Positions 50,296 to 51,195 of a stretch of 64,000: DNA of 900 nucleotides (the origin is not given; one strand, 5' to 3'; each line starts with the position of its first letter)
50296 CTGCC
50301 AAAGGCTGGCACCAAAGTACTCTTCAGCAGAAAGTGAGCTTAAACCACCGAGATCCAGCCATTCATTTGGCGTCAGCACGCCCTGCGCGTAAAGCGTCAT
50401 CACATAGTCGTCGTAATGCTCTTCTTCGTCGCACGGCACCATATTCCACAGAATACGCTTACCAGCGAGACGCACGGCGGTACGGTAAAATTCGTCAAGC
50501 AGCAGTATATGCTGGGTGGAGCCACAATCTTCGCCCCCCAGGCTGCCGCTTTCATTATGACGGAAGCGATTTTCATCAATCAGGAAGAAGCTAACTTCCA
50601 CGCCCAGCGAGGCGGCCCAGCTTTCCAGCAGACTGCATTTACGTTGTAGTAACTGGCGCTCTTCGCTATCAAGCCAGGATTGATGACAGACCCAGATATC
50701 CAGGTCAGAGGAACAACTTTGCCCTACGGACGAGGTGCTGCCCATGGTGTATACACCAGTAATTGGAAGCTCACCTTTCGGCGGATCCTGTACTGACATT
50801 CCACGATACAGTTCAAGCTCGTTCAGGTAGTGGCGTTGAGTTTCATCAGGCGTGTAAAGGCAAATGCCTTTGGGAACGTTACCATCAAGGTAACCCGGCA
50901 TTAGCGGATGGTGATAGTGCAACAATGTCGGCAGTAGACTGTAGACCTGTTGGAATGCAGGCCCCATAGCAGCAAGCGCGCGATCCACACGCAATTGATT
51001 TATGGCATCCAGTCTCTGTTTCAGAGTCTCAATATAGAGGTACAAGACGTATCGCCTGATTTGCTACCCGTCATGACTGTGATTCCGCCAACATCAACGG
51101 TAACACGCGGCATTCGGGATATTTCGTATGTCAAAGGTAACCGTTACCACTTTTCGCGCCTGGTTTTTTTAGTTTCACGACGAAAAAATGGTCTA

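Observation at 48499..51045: cyaA uses a TTG initiation codon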

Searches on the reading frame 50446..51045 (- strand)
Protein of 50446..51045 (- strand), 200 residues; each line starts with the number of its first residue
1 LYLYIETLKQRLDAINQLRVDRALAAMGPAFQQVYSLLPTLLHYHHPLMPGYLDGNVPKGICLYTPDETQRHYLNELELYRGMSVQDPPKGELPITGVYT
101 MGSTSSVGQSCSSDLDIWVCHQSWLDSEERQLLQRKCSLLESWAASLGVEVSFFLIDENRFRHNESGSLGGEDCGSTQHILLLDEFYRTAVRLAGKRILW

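Call 20: find_related_loci(query=window:50446-51045:-, collection=genome_contigs, flank=1200)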
Query window:50446-51045:- (200 aa) in genome_contigs; peptide patterns used: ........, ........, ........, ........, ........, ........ (x = any residue, [..] = any of these).
497 stretches matched a pattern; 471 encode a relative of the query (tblastn E <= 1e-3); the best 80 are kept; 80 distinct loci.
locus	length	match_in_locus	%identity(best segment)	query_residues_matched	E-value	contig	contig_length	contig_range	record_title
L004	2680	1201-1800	100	1-200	3e-140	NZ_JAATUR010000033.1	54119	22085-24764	Escherichia coli strain SCPM-O-B-8794 33length=54119, whole genome shotgun sequence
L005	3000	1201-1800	100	1-200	9e-138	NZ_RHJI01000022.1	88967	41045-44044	Escherichia sp. E1V33 1V33_22_consensus, whole genome shotgun sequence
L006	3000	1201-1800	99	1-200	2e-137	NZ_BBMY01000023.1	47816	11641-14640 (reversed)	Escherichia albertii NBRC 107761 = DSM 17582 strain NBRC 107761, whole genome shotgun sequence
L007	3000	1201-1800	99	1-200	4e-137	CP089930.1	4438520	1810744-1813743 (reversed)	Escherichia coli strain E69 chromosome, complete genome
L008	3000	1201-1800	98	1-200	6e-136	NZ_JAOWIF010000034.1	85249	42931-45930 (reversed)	Citrobacter sp. Cu233 226, whole genome shotgun sequence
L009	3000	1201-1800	98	1-200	7e-136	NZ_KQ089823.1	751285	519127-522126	Citrobacter sp. MGH106 aetzL-supercont1.2, whole genome shotgun sequence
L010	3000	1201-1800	98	1-200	7e-136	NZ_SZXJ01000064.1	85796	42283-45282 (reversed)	Citrobacter sp. wls619 contig49, whole genome shotgun sequence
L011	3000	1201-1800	98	1-200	2e-135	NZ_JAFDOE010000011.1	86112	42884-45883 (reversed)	Citrobacter sp. FP75 contig11, whole genome shotgun sequence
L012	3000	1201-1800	98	1-200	2e-135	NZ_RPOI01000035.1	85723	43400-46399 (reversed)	Citrobacter youngae strain CCUG 30791 citrobacter_youngae_CCUG30791T_0000035, whole genome shotgun sequence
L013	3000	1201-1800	98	1-200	9e-136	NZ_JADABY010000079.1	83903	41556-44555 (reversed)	Citrobacter sp. Res13-Sevr-PEB04-36 seq_tig79, whole genome shotgun sequence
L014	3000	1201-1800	97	1-200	6e-135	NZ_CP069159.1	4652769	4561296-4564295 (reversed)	Citrobacter sp. R56 chromosome, complete genome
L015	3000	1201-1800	97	1-200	6e-135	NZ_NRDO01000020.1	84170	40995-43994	Citrobacter sp. NCU1 contig_20, whole genome shotgun sequence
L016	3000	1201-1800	97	1-200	6e-135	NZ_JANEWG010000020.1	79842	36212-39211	Citrobacter sp. Awk 4 510132-22-20, whole genome shotgun sequence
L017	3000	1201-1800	98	1-200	7e-135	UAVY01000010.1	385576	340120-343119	Citrobacter koseri strain NCTC10786 genome assembly, contig: ERS513143SCcontig000010, whole genome shotgun sequence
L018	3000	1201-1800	97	1-200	5e-134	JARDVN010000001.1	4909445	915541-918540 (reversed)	Citrobacter amalonaticus strain AUH_CA_2023_1 contig_2, whole genome shotgun sequence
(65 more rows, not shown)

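Call 35: find_homologous_proteins(query=window:50446-51045:-, max_evalue=1e-10)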
Query window:50446-51045:- (200 aa): 151 proteins with E <= 1e-10 among 540 candidates; the best 120 are listed.
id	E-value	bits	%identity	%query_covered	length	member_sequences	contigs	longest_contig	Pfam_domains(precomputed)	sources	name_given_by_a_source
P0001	1.1e-132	458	100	100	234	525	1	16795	PF12633.14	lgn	-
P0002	8.6e-132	455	100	100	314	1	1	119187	PF12633.14,PF01295.25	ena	-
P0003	3.3e-130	450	98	100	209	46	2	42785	PF12633.14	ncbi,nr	ncbi:adenylate cyclase, partial [Salmonella enterica]|nr:adenylate cyclase [Salmonella enterica]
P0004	3.9e-130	449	98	100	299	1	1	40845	PF12633.14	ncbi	-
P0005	4.9e-128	443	96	100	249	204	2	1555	PF12633.14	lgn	-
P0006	1.1e-127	442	96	100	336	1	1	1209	PF12633.14,PF01295.25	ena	-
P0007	1.5e-126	438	95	100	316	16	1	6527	PF12633.14,PF01295.25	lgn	-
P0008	6.6e-124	429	93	100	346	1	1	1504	PF12633.14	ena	-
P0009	1.0e-122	425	96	98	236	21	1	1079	PF12633.14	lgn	-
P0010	6.7e-114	396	88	100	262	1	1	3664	PF12633.14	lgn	-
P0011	1.5e-113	395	87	100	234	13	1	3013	PF12633.14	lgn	-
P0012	1.3e-111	389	100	85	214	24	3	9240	PF12633.14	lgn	-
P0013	2.9e-106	372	94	87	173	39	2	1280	PF12633.14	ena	-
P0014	2.9e-105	368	83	100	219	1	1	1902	PF12633.14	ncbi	-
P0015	7.5e-105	367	94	85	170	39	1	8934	PF12633.14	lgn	-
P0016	1.7e-104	366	80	100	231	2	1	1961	PF12633.14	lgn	-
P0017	3.0e-104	365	80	100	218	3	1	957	PF12633.14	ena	-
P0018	9.5e-104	363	80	100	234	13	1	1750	PF12633.14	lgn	-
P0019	1.1e-101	357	78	100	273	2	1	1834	PF12633.14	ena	-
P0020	2.3e-100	352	77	100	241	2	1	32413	PF12633.14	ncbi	-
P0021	2.0e-99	349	86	90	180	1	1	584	PF12633.14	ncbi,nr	ncbi:adenylate cyclase, partial [Pseudomonas aeruginosa]|nr:adenylate cyclase [Pseudomonas aeruginos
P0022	9.0e-99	347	93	86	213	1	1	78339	PF12633.14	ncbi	-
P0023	8.0e-98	344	98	77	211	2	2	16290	PF12633.14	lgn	-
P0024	4.0e-92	325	91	80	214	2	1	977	PF12633.14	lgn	-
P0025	1.1e-91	324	71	100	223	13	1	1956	PF12633.14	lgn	-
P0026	8.9e-89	314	81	86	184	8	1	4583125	PF12633.14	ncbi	-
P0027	1.3e-88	314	91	75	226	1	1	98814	PF12633.14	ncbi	-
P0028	1.1e-85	304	79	85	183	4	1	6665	PF12633.14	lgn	-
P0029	2.6e-82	293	82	80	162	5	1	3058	PF12633.14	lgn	-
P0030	9.2e-79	282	99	63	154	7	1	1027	PF12633.14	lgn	-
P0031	1.6e-77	278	99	62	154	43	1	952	PF12633.14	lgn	-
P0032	5.3e-77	276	98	62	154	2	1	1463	PF12633.14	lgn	-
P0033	9.0e-76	272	75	85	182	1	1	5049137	PF12633.14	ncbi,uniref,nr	ncbi:adenylate cyclase [Escherichia coli]|uniref:Adenylate cyclase n=1 Tax=Escherichia coli TaxID=56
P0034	1.4e-75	271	71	83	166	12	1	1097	PF12633.14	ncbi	ncbi:MAG: class I adenylate cyclase, partial [Plesiomonas shigelloides]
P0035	1.1e-73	265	91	63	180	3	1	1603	PF12633.14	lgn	-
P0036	2.8e-70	254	69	80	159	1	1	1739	PF12633.14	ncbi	ncbi:MAG: class I adenylate cyclase, partial [Plesiomonas sp.]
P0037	4.3e-70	253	93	62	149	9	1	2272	PF12633.14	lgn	-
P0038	7.0e-70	253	96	59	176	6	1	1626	PF12633.14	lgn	-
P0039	7.6e-70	253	99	57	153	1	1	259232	PF12633.14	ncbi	-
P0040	1.1e-69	252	85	66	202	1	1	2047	PF12633.14,PF22919.2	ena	-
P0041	1.5e-69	252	80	71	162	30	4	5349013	PF12633.14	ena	-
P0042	1.6e-68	248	81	70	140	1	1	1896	PF12633.14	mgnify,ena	mgnify:FL=1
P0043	2.1e-68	248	68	77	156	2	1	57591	PF12633.14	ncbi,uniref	ncbi:hypothetical protein [Photorhabdus temperata]|uniref:hypothetical protein n=1 Tax=Photorhabdus 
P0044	3.7e-68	247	96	57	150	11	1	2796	PF12633.14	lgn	-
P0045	7.9e-68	246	73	75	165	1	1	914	PF12633.14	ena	-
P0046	1.5e-67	245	88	67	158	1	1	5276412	PF12633.14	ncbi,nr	ncbi:Adenylate cyclase [Escherichia coli]|nr:Adenylate cyclase [Escherichia coli]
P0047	4.2e-67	244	87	63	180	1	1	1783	PF12633.14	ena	-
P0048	8.8e-67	243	84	62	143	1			PF12633.14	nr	nr:hypothetical protein [Klebsiella pneumoniae subsp. pneumoniae]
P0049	1.0e-66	242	92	59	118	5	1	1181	PF12633.14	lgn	-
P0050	1.5e-66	242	100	55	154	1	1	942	PF12633.14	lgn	-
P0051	3.6e-65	237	93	57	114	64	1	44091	PF12633.14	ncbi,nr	ncbi:adenylate cyclase, partial [Klebsiella pneumoniae]|nr:adenylate cyclase [Klebsiella pneumoniae]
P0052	2.5e-63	231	72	74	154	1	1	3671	PF12633.14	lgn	-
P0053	8.3e-63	230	74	71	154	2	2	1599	PF12633.14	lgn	-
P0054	1.4e-62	229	74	70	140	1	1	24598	PF12633.14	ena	-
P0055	2.2e-62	228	55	99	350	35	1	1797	PF12633.14,PF01295.25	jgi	jgi:adenylate cyclase, class 1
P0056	2.4e-61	225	53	100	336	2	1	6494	PF12633.14,PF01295.25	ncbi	ncbi:class I adenylate cyclase, partial [Photobacterium sanctipauli]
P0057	2.8e-61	225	53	100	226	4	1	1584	PF12633.14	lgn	-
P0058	9.3e-61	223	53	100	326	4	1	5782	PF12633.14,PF01295.25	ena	-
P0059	1.7e-59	219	82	64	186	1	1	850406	PF12633.14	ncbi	-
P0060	3.8e-59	218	83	60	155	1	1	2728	PF12633.14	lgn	-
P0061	3.8e-59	218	89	56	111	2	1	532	PF12633.14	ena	-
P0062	6.1e-59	217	50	100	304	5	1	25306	PF12633.14,PF01295.25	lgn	-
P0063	1.3e-58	216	89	55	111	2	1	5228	PF12633.14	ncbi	ncbi:adenylate cyclase, partial [Pseudescherichia vulneris NBRC 102420]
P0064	1.5e-58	216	82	60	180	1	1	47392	PF12633.14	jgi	jgi:adenylate cyclase class 1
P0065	2.2e-58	215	51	100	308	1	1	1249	PF12633.14,PF01295.25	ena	-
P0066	2.6e-58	215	100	50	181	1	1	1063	PF12633.14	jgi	jgi:adenylate cyclase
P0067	1.6e-57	212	51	98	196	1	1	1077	PF12633.14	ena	-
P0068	3.1e-57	211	76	62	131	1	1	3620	PF12633.14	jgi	jgi:adenylate cyclase class 1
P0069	5.2e-56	207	69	65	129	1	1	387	PF12633.14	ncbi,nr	ncbi:adenylate cyclase, partial [Xenorhabdus bovienii]|nr:adenylate cyclase [Xenorhabdus bovienii]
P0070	1.4e-54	203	90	50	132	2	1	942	PF12633.14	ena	-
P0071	1.6e-54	203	47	100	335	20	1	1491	PF12633.14,PF01295.25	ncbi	ncbi:MAG: class I adenylate cyclase, partial [Aeromonas veronii]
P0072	1.1e-53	200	64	70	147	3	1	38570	PF12633.14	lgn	-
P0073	1.1e-53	200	92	49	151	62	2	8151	PF12633.14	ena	-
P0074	2.5e-53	199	98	46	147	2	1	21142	PF12633.14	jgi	jgi:adenylate cyclase class 1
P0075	3.5e-53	198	81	55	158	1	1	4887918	PF12633.14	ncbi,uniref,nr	ncbi:Adenylate cyclase [Salmonella enterica subsp. enterica]|uniref:Adenylate cyclase n=1 Tax=Salmon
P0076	1.2e-52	196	91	49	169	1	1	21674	PF12633.14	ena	-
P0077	4.8e-52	195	63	68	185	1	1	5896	PF12633.14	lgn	-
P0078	7.3e-52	194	59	78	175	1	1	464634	PF12633.14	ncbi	-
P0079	8.9e-52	194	68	64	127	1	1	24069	PF12633.14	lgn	-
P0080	1.7e-51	193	61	69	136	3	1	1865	PF12633.14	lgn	-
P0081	1.4e-50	190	91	46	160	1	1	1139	PF12633.14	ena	-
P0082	1.4e-50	190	97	44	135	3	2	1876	PF12633.14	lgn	-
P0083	2.6e-50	189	86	50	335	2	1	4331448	PF12633.14,PF01295.25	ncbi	-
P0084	7.0e-49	184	47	98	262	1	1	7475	PF12633.14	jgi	-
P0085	1.3e-47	180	63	63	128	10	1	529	PF12633.14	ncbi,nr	ncbi:adenylate cyclase, partial [Salmonella enterica subsp. enterica serovar Typhimurium]|nr:adenyla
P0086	1.9e-46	176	72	57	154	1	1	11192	PF12633.14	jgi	-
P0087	2.2e-46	176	48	92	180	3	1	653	PF12633.14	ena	-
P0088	2.1e-45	173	85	36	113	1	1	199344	PF12633.14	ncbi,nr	ncbi:hypothetical protein CRX72_01550 [Pantoea sp. BRM17]|nr:hypothetical protein CRX72_01550 [Panto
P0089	3.2e-45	172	86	44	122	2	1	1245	PF12633.14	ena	-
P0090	6.9e-45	171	43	98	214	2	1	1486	PF12633.14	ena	-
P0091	7.7e-45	171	43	98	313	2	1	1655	PF12633.14,PF01295.25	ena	-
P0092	1.5e-44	170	94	41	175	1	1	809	PF12633.14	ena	-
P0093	1.2e-42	164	42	98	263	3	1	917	PF12633.14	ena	-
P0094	1.4e-42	164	71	53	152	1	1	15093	PF12633.14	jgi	-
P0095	1.9e-42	163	70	55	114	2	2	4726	PF12633.14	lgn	-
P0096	3.3e-42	162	44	97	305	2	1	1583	PF12633.14,PF01295.25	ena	-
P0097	7.9e-42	161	52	73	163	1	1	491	PF12633.14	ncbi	ncbi:adenylate cyclase, partial [Acinetobacter baumannii]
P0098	2.0e-41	160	43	97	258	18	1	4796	PF12633.14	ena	-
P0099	2.1e-41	160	49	81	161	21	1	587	PF12633.14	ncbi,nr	ncbi:adenylate cyclase, partial [Vibrio parahaemolyticus]|nr:adenylate cyclase [Vibrio parahaemolyti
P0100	5.6e-41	158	100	38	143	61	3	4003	PF12633.14,PF01295.25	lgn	-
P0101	7.9e-41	158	100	38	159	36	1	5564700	PF12633.14,PF01295.25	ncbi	-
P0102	1.4e-40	157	44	94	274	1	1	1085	PF12633.14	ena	-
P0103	2.1e-40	157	100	35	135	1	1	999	PF12633.14,PF01848.22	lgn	-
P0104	3.1e-40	156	44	92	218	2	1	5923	PF12633.14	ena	-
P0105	9.4e-40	154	42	97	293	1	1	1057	PF12633.14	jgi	-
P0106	1.3e-39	154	64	56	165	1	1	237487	PF12633.14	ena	-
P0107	1.6e-39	154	41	98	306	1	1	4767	PF12633.14,PF01295.25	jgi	-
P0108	1.8e-39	154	58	70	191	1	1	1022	PF12633.14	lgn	-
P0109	3.9e-39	152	43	95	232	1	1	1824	PF12633.14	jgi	jgi:adenylate cyclase, class 1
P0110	6.0e-39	152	66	53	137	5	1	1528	PF12633.14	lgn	-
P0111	1.3e-38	151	39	98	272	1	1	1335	PF12633.14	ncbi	-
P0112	9.6e-38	148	40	99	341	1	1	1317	PF12633.14,PF01295.25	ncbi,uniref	ncbi:class I adenylate cyclase, partial [Saccharospirillum sp. MSK14-1]|uniref:class I adenylate cyc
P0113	1.8e-37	147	42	98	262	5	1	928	PF12633.14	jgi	-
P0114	2.5e-37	146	39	98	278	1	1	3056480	PF12633.14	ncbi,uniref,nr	ncbi:class I adenylate cyclase [Thiohalobacter thiocyanaticus]|uniref:Adenylate cyclase class-I N-te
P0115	4.4e-36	142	40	98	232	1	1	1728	PF12633.14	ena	-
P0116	1.3e-35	141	48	76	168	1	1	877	PF12633.14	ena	-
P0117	2.2e-35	140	99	34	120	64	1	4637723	PF12633.14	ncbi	-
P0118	3.5e-35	139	82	39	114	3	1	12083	PF12633.14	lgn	-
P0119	3.9e-35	139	99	34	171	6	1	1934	PF12633.14,PF01295.25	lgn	-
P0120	1.3e-34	138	97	34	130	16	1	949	PF12633.14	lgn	-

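Call 37: find_encoding_contigs(protein=P0016, flank=400, max_places=1)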
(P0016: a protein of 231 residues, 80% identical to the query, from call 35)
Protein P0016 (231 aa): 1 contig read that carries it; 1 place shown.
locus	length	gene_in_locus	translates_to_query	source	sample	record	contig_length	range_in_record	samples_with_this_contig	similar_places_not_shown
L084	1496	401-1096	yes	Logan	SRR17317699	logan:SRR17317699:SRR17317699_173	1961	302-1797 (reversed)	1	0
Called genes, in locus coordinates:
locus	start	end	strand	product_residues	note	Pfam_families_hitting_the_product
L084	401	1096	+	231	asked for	PF12633:Adenyl_cycl_N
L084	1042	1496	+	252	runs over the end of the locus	?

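Call 38: find_encoding_contigs(protein=P0020, flank=400, max_places=1)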
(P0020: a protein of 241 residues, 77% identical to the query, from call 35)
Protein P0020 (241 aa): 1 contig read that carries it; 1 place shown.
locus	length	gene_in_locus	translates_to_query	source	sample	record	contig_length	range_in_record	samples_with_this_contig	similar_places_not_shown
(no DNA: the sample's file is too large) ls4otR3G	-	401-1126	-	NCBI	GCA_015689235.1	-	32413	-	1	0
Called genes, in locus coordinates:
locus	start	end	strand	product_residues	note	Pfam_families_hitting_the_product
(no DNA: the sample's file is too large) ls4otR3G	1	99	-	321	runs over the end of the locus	PF01379:Porphobil_deam, PF03900:Porphobil_deamC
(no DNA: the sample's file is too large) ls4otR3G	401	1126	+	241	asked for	PF12633:Adenyl_cycl_N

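Call 39: find_encoding_contigs(protein=P0025, flank=400, max_places=1)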
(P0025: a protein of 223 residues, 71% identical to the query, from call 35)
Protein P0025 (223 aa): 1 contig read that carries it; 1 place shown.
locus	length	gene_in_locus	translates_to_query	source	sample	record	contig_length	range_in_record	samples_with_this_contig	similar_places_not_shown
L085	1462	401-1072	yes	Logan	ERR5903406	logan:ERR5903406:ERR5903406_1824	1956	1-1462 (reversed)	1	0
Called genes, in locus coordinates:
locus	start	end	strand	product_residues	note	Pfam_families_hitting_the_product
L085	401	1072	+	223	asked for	PF12633:Adenyl_cycl_N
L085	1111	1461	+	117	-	?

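Call 40: find_encoding_contigs(protein=P0056, flank=400, max_places=1)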
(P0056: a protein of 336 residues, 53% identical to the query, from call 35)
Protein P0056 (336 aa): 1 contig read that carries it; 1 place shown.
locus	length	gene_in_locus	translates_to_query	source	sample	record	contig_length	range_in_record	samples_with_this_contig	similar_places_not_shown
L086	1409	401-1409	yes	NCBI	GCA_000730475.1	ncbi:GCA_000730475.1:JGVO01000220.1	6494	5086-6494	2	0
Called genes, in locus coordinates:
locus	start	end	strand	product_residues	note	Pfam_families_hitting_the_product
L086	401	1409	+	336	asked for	PF12633:Adenyl_cycl_N, PF01295:Adenylate_cycl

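Call 41: find_encoding_contigs(protein=P0058, flank=400, max_places=1)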
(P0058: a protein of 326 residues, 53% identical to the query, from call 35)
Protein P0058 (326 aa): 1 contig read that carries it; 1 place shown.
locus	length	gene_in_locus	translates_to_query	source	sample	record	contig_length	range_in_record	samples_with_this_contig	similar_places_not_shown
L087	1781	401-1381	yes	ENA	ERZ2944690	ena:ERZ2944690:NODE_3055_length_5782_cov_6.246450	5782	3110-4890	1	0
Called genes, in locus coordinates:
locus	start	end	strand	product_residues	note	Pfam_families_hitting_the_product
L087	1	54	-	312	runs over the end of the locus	PF01379:Porphobil_deam, PF03900:Porphobil_deamC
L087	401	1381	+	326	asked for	PF12633:Adenyl_cycl_N, PF01295:Adenylate_cycl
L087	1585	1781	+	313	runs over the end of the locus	-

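Call 42: find_encoding_contigs(protein=P0062, flank=400, max_places=1)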
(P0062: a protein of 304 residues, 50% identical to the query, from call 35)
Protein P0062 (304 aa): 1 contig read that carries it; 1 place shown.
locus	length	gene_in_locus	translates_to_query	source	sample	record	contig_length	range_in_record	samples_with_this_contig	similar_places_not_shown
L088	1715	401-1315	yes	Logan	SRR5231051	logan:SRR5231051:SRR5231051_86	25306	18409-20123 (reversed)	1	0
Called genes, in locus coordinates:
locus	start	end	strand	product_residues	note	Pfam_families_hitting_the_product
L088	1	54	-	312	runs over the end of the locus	PF01379:Porphobil_deam, PF03900:Porphobil_deamC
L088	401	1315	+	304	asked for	PF12633:Adenyl_cycl_N, PF01295:Adenylate_cycl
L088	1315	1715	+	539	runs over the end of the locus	PF01295:Adenylate_cycl, PF26690:Adenylate_cycl_3rd, PF26691:Adenylate_cycl_4th, PF26693:Adenylate_cycl_C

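Call 43: find_encoding_contigs(protein=P0071, flank=400, max_places=1)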
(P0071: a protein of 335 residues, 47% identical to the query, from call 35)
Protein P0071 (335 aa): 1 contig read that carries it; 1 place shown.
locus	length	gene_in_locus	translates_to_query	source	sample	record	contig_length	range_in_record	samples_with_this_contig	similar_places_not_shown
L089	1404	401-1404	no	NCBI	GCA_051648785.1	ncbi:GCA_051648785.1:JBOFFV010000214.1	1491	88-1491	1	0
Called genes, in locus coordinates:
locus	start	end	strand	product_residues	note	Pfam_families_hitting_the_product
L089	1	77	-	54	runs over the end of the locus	PF01379:Porphobil_deam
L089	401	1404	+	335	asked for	PF12633:Adenyl_cycl_N, PF01295:Adenylate_cycl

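Call 44: find_encoding_contigs(protein=P0084, flank=400, max_places=1)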
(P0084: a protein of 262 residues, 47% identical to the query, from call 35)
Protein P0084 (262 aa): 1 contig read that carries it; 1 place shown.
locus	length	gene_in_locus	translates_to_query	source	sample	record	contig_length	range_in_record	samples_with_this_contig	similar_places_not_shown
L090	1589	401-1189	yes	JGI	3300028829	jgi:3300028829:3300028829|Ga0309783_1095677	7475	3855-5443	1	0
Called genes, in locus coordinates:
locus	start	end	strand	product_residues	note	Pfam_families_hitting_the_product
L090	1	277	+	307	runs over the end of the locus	PF01571:GCV_T, PF21130:YgfZ_barrel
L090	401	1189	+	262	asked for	PF12633:Adenyl_cycl_N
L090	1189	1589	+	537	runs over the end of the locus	PF01295:Adenylate_cycl, PF26690:Adenylate_cycl_3rd, PF26691:Adenylate_cycl_4th, PF26693:Adenylate_cycl_C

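Call 45: find_encoding_contigs(protein=P0107, flank=400, max_places=1)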
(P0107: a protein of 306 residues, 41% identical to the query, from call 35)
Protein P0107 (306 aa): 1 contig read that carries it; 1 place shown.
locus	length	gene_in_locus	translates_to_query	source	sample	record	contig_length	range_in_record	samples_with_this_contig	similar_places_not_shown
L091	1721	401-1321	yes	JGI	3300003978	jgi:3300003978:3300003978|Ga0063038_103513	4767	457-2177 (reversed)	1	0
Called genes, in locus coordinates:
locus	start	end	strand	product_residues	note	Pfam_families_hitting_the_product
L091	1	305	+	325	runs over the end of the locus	PF01571:GCV_T (weak), PF21130:YgfZ_barrel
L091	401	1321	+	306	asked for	PF12633:Adenyl_cycl_N, PF01295:Adenylate_cycl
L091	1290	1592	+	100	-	PF13561:adh_short_C2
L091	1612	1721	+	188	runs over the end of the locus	?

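Call 46: find_encoding_contigs(protein=P0091, flank=400, max_places=1)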
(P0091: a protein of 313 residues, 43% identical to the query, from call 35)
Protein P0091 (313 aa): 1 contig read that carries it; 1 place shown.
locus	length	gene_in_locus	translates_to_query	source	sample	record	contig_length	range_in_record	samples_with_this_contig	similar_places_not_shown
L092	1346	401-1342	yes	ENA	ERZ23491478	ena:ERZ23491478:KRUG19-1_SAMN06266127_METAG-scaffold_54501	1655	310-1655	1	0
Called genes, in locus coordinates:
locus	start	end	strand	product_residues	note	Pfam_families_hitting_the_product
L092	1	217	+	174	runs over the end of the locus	?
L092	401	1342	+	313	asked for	PF12633:Adenyl_cycl_N, PF01295:Adenylate_cycl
